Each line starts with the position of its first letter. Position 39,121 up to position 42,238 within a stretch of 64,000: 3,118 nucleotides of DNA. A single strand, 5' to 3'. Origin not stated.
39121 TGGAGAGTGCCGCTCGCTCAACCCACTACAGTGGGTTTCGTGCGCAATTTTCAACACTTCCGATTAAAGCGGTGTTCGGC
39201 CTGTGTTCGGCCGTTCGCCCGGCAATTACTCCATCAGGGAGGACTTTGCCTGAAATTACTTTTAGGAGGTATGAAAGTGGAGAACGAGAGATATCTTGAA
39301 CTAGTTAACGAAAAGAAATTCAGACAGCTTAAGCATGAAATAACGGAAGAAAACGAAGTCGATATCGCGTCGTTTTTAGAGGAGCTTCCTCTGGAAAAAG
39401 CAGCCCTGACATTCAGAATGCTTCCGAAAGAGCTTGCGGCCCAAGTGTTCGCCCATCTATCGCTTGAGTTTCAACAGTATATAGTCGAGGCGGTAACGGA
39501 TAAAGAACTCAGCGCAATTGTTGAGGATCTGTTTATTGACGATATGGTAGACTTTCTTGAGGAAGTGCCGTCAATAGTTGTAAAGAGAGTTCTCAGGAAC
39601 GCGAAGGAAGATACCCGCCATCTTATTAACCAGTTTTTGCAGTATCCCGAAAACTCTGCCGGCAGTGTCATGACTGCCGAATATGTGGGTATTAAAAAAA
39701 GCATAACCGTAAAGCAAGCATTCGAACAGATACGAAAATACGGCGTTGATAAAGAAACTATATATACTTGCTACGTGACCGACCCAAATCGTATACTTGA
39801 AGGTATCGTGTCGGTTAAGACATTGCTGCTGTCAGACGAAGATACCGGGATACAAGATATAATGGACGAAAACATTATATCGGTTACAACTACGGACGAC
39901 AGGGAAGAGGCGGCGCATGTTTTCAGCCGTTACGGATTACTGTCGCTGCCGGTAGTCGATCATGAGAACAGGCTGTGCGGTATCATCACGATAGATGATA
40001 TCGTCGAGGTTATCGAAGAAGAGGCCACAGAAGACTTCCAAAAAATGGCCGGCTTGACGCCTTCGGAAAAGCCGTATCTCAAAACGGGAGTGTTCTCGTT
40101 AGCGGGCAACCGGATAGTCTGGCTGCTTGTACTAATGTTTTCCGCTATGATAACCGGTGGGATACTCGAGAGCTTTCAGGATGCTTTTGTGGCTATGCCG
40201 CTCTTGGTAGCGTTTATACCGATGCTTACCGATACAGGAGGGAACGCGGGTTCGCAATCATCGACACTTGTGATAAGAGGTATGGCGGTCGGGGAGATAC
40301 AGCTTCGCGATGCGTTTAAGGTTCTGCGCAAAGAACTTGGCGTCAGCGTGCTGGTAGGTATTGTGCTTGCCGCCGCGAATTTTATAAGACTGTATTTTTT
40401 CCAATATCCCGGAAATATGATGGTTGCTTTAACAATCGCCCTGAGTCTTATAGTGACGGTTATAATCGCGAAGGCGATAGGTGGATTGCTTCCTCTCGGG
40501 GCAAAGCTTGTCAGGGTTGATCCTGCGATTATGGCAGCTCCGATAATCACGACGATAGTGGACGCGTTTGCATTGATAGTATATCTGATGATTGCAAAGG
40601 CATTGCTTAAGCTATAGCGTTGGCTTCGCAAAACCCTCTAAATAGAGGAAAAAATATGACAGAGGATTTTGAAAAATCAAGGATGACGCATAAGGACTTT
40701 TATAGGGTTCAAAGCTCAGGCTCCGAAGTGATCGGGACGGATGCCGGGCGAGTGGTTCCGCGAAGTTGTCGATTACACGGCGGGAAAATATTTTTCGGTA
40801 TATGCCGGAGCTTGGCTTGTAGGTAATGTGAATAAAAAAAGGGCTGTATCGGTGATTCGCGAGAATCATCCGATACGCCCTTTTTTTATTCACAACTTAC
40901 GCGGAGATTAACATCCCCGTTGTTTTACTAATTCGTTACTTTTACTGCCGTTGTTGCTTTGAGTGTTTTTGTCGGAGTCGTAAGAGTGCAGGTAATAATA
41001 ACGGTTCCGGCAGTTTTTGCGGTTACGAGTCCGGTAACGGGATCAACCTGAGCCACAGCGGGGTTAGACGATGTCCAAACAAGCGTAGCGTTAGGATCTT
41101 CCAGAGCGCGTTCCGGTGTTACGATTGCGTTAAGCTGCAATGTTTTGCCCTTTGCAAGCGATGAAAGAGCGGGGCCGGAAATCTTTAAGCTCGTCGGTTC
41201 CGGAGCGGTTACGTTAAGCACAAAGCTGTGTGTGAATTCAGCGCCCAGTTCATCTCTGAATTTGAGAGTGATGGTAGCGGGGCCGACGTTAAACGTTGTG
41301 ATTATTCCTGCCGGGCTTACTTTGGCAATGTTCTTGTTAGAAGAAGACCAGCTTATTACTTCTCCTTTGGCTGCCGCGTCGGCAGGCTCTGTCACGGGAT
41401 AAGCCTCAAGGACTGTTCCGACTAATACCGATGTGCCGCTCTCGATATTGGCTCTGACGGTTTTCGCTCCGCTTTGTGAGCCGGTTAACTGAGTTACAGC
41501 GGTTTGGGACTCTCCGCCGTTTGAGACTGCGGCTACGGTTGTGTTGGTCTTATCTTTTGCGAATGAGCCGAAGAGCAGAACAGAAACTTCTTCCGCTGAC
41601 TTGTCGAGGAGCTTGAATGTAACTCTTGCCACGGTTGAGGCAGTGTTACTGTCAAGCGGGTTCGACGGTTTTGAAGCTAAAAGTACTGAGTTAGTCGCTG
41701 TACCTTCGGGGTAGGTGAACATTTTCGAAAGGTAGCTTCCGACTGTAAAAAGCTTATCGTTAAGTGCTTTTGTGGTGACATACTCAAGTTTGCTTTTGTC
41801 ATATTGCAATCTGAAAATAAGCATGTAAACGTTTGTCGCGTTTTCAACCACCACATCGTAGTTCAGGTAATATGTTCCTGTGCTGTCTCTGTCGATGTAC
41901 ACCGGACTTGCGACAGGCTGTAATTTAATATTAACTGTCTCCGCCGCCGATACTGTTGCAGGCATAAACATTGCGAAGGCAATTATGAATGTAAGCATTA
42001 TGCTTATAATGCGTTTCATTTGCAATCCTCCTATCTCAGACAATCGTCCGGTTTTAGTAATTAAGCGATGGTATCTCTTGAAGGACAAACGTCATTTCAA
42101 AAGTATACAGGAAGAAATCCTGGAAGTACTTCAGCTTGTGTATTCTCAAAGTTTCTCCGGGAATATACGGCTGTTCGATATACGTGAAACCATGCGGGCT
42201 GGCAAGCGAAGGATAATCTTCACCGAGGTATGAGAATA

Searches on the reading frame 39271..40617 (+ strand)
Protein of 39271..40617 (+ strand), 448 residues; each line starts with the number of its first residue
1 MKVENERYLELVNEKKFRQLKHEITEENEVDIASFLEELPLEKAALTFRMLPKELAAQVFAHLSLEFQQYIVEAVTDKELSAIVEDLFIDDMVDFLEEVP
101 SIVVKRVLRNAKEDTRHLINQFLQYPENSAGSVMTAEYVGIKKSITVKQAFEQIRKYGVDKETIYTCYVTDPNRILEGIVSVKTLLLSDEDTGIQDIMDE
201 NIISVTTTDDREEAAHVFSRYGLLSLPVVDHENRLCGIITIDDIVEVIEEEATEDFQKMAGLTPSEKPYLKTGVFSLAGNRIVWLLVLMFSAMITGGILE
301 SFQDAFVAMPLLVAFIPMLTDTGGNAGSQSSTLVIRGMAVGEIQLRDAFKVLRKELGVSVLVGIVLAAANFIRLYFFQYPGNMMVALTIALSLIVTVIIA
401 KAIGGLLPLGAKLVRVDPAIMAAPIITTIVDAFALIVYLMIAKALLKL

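Call 26: find_encoding_contigs(protein=window:39271-40617:+, flank=3000, max_places=10)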
Protein window:39271-40617:+ (448 aa): 1 contig read that carries it; 1 place shown.
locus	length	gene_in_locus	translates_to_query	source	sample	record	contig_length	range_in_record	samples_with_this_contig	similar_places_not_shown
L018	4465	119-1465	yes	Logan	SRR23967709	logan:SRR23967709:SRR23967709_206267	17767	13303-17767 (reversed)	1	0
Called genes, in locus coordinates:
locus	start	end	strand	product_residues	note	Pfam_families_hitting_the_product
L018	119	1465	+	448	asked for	PF03448:MgtE_N, PF00571:CBS, PF01769:MgtE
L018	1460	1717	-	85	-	-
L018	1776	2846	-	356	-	PF26182:Ig_NUP210_5th (faint), PF02368:Big_2, PF25354:Ig_NUP210_16th (weak), PF26918:Ig_Eae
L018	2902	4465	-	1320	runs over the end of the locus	PF13860:FlgD_ig (faint), PF00082:Peptidase_S8, PF02225:PA, PF06280:fn3_5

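Call 40: find_homologous_proteins(query=window:39271-40617:+, max_evalue=1e-50)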
Query window:39271-40617:+ (448 aa): 8000 proteins with E <= 1e-50 among 8000 candidates; the best 120 are listed.
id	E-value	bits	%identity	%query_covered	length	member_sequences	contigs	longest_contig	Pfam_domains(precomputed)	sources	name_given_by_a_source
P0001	1.4e-279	945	100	100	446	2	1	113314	PF01769.22,PF00571.34,PF03448.23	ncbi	-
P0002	2.0e-201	688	62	93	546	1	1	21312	PF01769.22,PF14841.12,PF00571.34,PF03448.23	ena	-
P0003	1.4e-185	635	65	99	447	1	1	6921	PF01769.22,PF00571.34,PF03448.23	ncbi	-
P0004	9.9e-185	633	66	99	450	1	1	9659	PF01769.22,PF00571.34,PF03448.23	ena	-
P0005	1.1e-184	632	66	99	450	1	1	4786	PF01769.22,PF00571.34,PF03448.23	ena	-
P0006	1.4e-184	632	66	99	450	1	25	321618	PF01769.22,PF00571.34,PF03448.23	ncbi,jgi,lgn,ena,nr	ncbi:MAG: magnesium transporter [Hungatella hathewayi]|nr:magnesium transporter [Hungatella hatheway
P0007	1.4e-184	632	66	99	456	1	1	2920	PF01769.22,PF00571.34,PF03448.23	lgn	-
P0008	1.5e-184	632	66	99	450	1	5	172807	PF01769.22,PF00571.34,PF03448.23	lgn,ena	-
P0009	1.6e-184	632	66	99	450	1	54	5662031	PF01769.22,PF00571.34,PF03448.23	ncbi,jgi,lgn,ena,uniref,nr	ncbi:magnesium transporter [Hungatella hathewayi]|uniref:Magnesium transporter MgtE n=1 Tax=Hungatel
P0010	2.5e-184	631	65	99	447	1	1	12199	PF01769.22,PF00571.34,PF03448.23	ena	-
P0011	2.6e-184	631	66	99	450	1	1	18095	PF01769.22,PF00571.34,PF03448.23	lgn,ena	-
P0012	3.3e-184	631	66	99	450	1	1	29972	PF01769.22,PF00571.34,PF03448.23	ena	-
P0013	4.4e-184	630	66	99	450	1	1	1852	PF01769.22,PF00571.34,PF03448.23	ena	-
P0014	5.0e-184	630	65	99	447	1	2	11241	PF01769.22,PF00571.34,PF03448.23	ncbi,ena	-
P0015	8.8e-184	630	66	99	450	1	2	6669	PF01769.22,PF00571.34,PF03448.23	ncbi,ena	-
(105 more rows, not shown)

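Call 41: find_encoding_contigs(protein=P0001, flank=10000, max_places=5)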
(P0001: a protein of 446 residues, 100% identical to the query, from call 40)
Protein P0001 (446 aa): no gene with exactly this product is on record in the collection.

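Call 42: list_cluster_members(proteins=[P0001])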
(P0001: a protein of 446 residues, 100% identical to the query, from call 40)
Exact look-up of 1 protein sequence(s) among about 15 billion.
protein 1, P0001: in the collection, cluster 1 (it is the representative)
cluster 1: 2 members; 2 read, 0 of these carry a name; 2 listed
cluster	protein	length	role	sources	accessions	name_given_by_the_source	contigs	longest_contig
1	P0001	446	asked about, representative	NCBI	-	-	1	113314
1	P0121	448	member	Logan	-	-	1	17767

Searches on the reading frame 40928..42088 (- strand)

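Call 37: search_protein_families(library=pfam, proteins=[window:40928-42088:-], max_evalue=0.001)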
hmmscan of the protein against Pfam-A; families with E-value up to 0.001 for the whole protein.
window:40928-42088:- (386 aa): 3 families
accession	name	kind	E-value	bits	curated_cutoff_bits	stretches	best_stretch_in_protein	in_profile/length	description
PF02368.24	Big_2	-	2.7e-13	50.1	22.8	1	309-377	12-76/79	Bacterial Ig-like domain (group 2)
PF25354.1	Ig_NUP210_16th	-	1.7e-08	34.3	27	1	337-375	31-69/72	NUP210-like, Ig-like domain 16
PF00963.24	Cohesin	-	0.00076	20.1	24.1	1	78-184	19-128/139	Cohesin domain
